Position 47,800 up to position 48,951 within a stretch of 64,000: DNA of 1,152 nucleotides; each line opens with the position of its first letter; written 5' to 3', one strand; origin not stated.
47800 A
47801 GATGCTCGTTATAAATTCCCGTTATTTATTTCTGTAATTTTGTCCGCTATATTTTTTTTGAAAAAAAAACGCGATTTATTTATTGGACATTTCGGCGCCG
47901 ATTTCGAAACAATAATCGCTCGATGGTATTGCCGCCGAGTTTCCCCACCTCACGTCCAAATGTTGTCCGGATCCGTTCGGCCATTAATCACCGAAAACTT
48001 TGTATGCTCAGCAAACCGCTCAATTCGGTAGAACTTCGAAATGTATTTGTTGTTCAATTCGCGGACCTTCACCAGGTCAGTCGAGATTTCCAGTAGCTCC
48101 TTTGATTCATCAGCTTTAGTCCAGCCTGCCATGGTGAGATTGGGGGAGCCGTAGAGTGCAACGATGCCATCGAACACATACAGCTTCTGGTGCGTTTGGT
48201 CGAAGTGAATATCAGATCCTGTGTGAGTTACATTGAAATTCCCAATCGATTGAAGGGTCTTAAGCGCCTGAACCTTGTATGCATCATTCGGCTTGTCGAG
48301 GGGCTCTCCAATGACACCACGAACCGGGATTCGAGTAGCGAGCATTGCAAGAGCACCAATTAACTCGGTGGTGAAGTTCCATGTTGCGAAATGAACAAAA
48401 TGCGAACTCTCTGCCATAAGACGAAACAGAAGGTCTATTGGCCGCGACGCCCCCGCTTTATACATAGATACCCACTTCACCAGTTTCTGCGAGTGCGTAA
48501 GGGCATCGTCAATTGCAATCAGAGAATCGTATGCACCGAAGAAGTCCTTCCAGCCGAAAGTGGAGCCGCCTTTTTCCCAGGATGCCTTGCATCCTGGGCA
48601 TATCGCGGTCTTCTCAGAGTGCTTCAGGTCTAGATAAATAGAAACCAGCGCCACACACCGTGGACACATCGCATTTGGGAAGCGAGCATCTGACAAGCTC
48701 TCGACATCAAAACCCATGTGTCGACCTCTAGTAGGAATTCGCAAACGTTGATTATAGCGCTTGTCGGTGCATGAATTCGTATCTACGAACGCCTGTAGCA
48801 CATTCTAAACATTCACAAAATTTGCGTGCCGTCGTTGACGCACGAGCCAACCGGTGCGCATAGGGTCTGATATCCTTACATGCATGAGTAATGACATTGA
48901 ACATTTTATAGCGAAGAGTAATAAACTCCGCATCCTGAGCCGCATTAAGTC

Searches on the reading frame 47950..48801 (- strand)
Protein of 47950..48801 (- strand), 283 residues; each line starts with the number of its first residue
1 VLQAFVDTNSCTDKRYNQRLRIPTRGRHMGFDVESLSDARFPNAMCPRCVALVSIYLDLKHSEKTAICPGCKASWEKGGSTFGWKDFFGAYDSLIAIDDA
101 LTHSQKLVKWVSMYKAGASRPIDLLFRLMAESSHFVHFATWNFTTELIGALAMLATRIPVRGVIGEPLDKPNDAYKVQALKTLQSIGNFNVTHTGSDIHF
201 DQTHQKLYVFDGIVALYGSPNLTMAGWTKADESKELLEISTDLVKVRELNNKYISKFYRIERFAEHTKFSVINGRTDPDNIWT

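Call 65: search_protein_families(library=pfam, proteins=[window:47950-48801:-], max_evalue=0.5)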
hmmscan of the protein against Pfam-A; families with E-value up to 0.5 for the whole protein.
window:47950-48801:- (283 aa): 4 families
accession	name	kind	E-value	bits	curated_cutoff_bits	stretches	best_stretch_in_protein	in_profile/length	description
PF13091.12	PLDc_2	-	6.1e-07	29.8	27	1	127-234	3-112/132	PLD-like domain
PF00614.28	PLDc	-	0.0051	17.2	21.9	1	204-224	6-26/28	Phospholipase D Active site motif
PF07776.21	zf-AD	-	0.068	13.9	28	1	28-60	32-62/75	Zinc-finger associated domain (zf-AD)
PF09565.16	RE_NgoFVII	-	0.19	11.4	23.8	1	199-249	89-141/162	NgoFVII restriction endonuclease N-terminal PLD domain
